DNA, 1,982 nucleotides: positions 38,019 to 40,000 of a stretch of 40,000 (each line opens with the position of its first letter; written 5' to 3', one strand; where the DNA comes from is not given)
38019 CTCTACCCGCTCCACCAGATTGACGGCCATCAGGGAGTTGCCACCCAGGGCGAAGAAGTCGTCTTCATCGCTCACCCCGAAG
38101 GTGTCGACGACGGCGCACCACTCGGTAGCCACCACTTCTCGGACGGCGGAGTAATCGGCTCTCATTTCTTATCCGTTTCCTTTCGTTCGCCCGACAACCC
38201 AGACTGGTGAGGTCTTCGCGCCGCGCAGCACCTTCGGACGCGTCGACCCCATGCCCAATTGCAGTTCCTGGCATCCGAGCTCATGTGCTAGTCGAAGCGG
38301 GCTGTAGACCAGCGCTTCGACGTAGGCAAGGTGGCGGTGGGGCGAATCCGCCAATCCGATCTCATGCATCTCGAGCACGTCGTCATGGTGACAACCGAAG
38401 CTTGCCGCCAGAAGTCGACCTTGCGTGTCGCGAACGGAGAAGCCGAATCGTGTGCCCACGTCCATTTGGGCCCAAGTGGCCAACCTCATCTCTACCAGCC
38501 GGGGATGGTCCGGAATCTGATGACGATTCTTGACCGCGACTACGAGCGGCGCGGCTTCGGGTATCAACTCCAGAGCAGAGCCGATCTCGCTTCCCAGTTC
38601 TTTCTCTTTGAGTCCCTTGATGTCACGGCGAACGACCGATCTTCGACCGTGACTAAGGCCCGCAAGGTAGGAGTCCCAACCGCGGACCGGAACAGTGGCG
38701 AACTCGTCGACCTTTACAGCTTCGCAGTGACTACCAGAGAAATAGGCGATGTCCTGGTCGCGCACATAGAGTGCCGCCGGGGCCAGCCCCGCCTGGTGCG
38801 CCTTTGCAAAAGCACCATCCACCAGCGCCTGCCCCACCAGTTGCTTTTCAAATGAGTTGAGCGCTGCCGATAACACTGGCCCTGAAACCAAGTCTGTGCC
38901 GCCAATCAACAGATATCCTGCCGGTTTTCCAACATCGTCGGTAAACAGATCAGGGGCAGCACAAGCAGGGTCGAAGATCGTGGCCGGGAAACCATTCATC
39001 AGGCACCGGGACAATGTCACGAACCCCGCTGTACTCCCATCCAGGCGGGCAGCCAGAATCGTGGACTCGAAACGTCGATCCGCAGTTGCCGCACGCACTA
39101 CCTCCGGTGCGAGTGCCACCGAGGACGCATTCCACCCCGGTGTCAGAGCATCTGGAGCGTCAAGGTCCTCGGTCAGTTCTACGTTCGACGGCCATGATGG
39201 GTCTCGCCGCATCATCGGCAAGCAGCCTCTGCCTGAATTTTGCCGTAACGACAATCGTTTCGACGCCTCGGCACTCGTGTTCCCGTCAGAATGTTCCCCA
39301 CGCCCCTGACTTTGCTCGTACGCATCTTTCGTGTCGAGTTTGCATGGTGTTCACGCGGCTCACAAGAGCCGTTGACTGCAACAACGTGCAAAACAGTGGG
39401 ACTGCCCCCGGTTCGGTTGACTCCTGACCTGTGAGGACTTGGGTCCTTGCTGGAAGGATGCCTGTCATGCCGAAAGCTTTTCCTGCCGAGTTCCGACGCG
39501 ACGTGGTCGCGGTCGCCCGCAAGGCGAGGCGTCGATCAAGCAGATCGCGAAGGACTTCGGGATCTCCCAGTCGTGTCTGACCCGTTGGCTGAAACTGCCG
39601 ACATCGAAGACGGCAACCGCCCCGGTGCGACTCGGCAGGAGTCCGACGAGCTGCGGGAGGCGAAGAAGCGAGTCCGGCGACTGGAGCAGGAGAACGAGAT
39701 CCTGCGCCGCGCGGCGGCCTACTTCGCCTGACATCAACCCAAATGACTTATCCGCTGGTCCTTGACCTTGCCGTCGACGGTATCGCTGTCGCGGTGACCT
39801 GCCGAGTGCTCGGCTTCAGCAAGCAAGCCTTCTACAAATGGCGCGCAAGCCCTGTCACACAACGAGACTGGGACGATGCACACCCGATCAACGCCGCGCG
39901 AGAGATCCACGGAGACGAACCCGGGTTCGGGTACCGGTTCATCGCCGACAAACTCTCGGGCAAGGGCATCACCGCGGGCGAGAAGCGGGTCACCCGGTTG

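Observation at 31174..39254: Lower-GC, tightly packed 8-gene operon mixing dissociated NRPS parts, an ATP-grasp ligase, a FemAB-like transferase, a nucleotidyltransferase and an IspF-fold enzyme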

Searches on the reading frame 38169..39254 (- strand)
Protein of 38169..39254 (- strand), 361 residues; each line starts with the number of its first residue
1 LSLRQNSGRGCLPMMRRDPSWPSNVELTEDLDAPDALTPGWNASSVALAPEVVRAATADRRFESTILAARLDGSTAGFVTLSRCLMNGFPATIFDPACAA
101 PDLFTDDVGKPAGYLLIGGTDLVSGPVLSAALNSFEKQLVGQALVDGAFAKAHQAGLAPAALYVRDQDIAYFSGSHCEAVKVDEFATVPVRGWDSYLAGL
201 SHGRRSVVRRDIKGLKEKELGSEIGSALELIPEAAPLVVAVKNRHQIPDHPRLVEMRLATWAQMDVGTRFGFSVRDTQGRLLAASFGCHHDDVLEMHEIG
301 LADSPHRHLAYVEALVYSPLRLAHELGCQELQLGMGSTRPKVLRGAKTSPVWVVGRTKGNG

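Call 4: search_protein_families(library=pfam, proteins=[window:38169-39254:-], max_evalue=0.01)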
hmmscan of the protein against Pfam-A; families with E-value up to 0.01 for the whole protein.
window:38169-39254:- (361 aa): 1 family
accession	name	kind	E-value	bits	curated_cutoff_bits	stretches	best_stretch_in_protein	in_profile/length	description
PF13480.13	Acetyltransf_6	-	6.3e-05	23.6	22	1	204-339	3-140/143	Acetyltransferase (GNAT) domain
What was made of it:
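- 38169..39215 (-): FemAB-like tandem-GNAT transferase, predicted to depend on aminoacyl-tRNA. An alternative TTG start lies at 39254. Pfam Acetyltransf_6, 23.6 bits against GA 22 (call 4).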

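Call 5: search_protein_families(library=ncbifam, proteins=[window:38169-39254:-], max_evalue=0.01)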
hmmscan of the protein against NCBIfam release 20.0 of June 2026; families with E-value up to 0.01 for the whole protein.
window:38169-39254:- (361 aa): 0 families

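Call 37: search_solved_structures(query=window:38169-39182:-, max_evalue=1)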
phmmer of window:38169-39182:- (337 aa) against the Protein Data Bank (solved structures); distinct sequences matched with E-value up to 1: 0.

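Call 59: search_protein_representatives(protein=window:38169-39215:-)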
Query: 348 residues. Proteins with E-value up to 0.001 (for the whole library): 402; up to 1e-10: 148; up to 1e-30: 65. The best 150 are listed.
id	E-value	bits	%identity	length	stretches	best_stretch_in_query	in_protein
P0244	2.6e-187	638.5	100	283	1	66-348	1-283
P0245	1.1e-77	278.0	52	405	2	163-346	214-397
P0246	2.4e-76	273.7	48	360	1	21-343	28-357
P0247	2.1e-71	257.5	50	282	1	68-342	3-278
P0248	2.8e-70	253.7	48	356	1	26-342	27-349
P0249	2.3e-69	250.8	46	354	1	18-342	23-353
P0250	2.3e-68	247.4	44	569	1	19-343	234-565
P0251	9.2e-68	245.5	47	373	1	26-346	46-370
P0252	4.5e-67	243.2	41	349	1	23-346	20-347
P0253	1.3e-66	241.7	44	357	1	17-343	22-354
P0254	6.5e-66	239.4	42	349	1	23-343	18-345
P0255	8.2e-61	222.6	49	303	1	97-344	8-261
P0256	3.5e-60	220.5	42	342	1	27-342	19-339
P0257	2.6e-56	207.8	40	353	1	7-344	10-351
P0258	5.0e-56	206.9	48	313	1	101-343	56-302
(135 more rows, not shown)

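Call 61: search_protein_families(library=pfam, alignment_id=A3, max_evalue=0.01)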
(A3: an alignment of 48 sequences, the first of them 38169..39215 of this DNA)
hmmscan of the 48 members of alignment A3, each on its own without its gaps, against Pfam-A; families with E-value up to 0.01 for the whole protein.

A. member 1, window:38169-39215:- (348 aa): 1 family
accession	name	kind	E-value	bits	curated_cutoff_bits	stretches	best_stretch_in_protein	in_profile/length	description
PF13480.13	Acetyltransf_6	-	6.3e-05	23.6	22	1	191-326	3-140/143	Acetyltransferase (GNAT) domain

B. families by the number of members that match (of 48 scanned): 3 families
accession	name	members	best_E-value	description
PF13480.13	Acetyltransf_6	26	2.7e-09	Acetyltransferase (GNAT) domain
PF04339.18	FemAB_like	19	1.6e-09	Peptidogalycan biosysnthesis/recognition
PF00583.31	Acetyltransf_1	2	0.00015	Acetyltransferase (GNAT) family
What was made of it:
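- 38169..39215 (-): Family members hit PF13480 (26 of 48) and PF04339 FemAB_like (19 of 48) (call 61).
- On FemABX / aminoacyl-tRNA-dependent GNAT-fold transferases: PF04339 FemAB_like hits occur in 19 of 48 family members (call 61).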

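Call 62: search_solved_structures(query=A3, max_evalue=10, show_alignments=2)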
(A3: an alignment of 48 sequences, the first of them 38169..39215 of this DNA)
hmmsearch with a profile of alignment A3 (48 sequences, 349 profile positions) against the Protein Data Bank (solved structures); distinct sequences matched with E-value up to 10: 2.
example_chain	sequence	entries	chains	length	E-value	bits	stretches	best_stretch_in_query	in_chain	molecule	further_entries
3b3t_A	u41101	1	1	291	1.6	11.1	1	63-116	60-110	Bacterial leucyl aminopeptidase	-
6uxu_A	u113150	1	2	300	1.6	11.1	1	75-149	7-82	Chlorothalonil hydrolytic dehalogenase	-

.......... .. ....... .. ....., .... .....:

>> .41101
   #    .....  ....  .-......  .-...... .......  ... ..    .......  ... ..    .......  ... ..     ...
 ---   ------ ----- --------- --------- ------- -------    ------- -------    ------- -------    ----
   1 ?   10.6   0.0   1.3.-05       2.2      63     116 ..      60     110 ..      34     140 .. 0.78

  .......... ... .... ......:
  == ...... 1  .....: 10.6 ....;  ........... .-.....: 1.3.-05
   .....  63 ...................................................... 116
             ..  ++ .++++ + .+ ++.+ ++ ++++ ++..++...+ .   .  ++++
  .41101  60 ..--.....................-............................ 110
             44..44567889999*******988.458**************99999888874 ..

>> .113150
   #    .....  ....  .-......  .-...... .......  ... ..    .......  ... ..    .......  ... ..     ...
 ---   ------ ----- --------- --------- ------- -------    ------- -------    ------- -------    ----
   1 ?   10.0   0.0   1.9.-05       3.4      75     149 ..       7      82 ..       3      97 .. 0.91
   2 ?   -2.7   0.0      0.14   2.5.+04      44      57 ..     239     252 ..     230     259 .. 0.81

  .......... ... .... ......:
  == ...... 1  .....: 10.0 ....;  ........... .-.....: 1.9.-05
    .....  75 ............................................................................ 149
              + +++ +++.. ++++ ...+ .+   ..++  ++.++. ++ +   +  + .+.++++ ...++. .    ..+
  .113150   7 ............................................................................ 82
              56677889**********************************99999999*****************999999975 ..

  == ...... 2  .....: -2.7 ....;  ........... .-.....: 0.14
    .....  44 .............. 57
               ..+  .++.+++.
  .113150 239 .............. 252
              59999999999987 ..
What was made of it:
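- Tried and rejected: Neither the sequence nor the profile search found anything (calls 37, 62).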

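Call 69: predict_structure(alignment_id=A4)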
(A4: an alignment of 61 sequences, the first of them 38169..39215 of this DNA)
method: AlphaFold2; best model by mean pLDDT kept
length: 348 residues; sequences in the alignment: 61
mean_pLDDT: 93.5   pTM: 0.91
mean pLDDT of the five models: 93.5, 93.1, 93.0, 92.9, 92.5
residues with pLDDT >= 90: 308; 70-90: 16; 50-70: 21; < 50: 3
segments of 3 or more residues with pLDDT < 50: none
pLDDT, mean of each block of 10 residues (from residue 1): 55 83 78 95 95 94 95 95 95 83 94 96 95 96 96 97 91 98 98 98 98 98 98 96 97 97 98 98 98 98 98 98 97 98 72
secondary structure, 60 per line:
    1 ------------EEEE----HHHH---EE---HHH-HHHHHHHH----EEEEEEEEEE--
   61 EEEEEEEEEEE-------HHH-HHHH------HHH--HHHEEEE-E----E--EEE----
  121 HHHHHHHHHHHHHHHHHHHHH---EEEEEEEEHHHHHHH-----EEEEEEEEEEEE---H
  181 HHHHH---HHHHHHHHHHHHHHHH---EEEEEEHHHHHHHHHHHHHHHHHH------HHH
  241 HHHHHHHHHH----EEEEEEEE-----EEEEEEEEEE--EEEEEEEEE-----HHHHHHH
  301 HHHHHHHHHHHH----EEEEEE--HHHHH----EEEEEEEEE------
elements in order: E13-16 H21-24 H37-44 E49-58 E61-71 H83-86 E101-104 E114-116 H121-141 E145-152 H153-159 E165-176 H180-185 H189-204 E208-213 H214-231 H238-250 E255-262 E268-277 E280-288 H294-312 E317-322 H325-329 E334-342
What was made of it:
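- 38169..39215 (-): AF2 model pLDDT 93.5 (call 69).
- On FemABX / aminoacyl-tRNA-dependent GNAT-fold transferases: AF2 pLDDT 93.5 (call 69).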

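Call 71: fold_search(model_id=the predicted structure, library=pdb)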
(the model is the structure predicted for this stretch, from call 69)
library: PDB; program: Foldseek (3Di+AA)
matches with E <= 10: 917; with E <= 0.001: 177
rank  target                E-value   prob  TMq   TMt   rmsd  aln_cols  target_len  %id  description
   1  9wqx                  4.8e-13  1.00  0.61  0.72   4.5       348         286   15  aminoacyl-tRNA-dependent peptide synthase, Sbb17, complexed with streptothrisamine (released 2026-04-01)
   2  9wqw                  1.0e-12  1.00  0.60  0.71   4.9       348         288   15  aminoacyl-tRNA-dependent peptide synthase, Sbb17 (released 2026-04-01)
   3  9wqy                  1.7e-12  1.00  0.61  0.72   4.6       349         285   13  aminoacyl-tRNA-dependent peptide synthase, Sba18, complexed with streptothrisamine (released 2026-04-01)
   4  5vrv_E                3.0e-12  1.00  0.52  0.57   4.3       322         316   13  2.05 Angstrom Resolution Crystal Structure of C-terminal Domain (DUF2156) of Putative Lysylphosphatidylglycerol Synthe (released 2017-05-24)
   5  5vrv_F                3.0e-12  1.00  0.51  0.56   5.2       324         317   13  2.05 Angstrom Resolution Crystal Structure of C-terminal Domain (DUF2156) of Putative Lysylphosphatidylglycerol Synthe (released 2017-05-24)
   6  5vrv_B                3.6e-12  1.00  0.51  0.56   5.0       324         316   13  2.05 Angstrom Resolution Crystal Structure of C-terminal Domain (DUF2156) of Putative Lysylphosphatidylglycerol Synthe (released 2017-05-24)
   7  9j8q_A                3.8e-12  1.00  0.51  0.24   3.5       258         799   14  MprF from Pseudomonas aeruginosa in GDN micelle, C2 symmetry (released 2025-09-03)
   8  5vrv_A                3.8e-12  1.00  0.50  0.54   6.5       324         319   13  2.05 Angstrom Resolution Crystal Structure of C-terminal Domain (DUF2156) of Putative Lysylphosphatidylglycerol Synthe (released 2017-05-24)
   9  5vrv_C                7.0e-12  1.00  0.52  0.57   4.2       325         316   12  2.05 Angstrom Resolution Crystal Structure of C-terminal Domain (DUF2156) of Putative Lysylphosphatidylglycerol Synthe (released 2017-05-24)
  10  5vrv_D                7.9e-12  1.00  0.52  0.57   4.2       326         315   12  2.05 Angstrom Resolution Crystal Structure of C-terminal Domain (DUF2156) of Putative Lysylphosphatidylglycerol Synthe (released 2017-05-24)
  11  9j8s_A                1.5e-11  1.00  0.52  0.24   4.0       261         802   14  MprF from Pseudomonas aeruginosa in nanodisc, C2 symmetry (released 2025-09-03)
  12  7z6a_A                1.7e-11  1.00  0.57  0.59   5.2       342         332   11  CRYSTAL STRUCTURE OF WEISSELLA VIRIDESCENS FEMXVV NON-RIBOSOMAL AMINO ACID TRANSFERASE IN COMPLEX WITH A PEPTIDYL-XNA  (released 2022-10-26)
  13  6lv0_A                2.4e-11  1.00  0.51  0.55   3.7       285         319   12  Crystal structure of the soluble domain of the multiple peptide resistance factor (MprF) from Rhizobium tropici (released 2021-02-03)
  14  1xf8                  3.0e-11  1.00  0.58  0.60   5.1       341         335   10  Crystal Structure of Weissella viridescens FemX (Y254F) Mutant (released 2005-05-31)
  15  1ne9                  3.6e-11  1.00  0.59  0.61   5.1       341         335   10  Crystal Structure of Weissella viridescens FemX at 1.7 Ang Resolution (released 2004-02-10)
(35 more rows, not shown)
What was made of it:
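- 38169..39215 (-): Foldseek top matches: Sbb17/Sba18 (E 5e-13), MprF C-terminal domains, FemX (call 71).
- On FemABX / aminoacyl-tRNA-dependent GNAT-fold transferases: The Foldseek top 25 are Sbb17/Sba18, MprF C-domains and FemX, with E from 5e-13 to 7e-10 (call 71).
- The Fem-like fold matches Sbb17/Sba18, MprF and FemX: call 71. The Fem-like fold matches the MprF aminoacyl-phosphatidylglycerol synthase domains (call 71).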

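Call 83: search_protein_families(library=padloc, proteins=[window:38169-39215:-], max_evalue=0.001)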
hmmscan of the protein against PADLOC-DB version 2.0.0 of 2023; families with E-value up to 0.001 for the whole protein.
window:38169-39215:- (348 aa): 0 families

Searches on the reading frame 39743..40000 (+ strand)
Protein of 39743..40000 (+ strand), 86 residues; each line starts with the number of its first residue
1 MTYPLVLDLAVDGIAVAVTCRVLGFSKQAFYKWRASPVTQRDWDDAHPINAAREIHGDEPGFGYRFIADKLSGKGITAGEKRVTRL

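Call 67: search_protein_families(library=pfam, proteins=[window:39743-40000:+], max_evalue=0.01)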
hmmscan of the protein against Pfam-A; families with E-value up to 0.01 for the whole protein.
window:39743-40000:+ (86 aa): 4 families
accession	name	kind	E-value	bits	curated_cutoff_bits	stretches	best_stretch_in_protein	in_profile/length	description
PF13276.12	HTH_21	-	0.00037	21.1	28.1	1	49-86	7-46/60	HTH-like domain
PF01527.26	HTH_Tnp_1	-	0.0045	17.6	24.1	1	13-36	23-46/75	Transposase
PF13551.12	HTH_29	-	0.0056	17.2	28.1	1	6-35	4-34/64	Winged helix-turn helix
PF13384.12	HTH_23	-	0.0062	16.8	24.6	0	6-35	10-39/50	Homeodomain-like domain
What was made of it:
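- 39467..40000 (+): Decayed IS3-family insertion sequence. orfA needs two frameshifts to read through. The orfB N-terminus runs off the window end. Sub-threshold Pfam HTH_21 (3.7e-4) and HTH_Tnp_1 hits on the orfB fragment (call 67).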
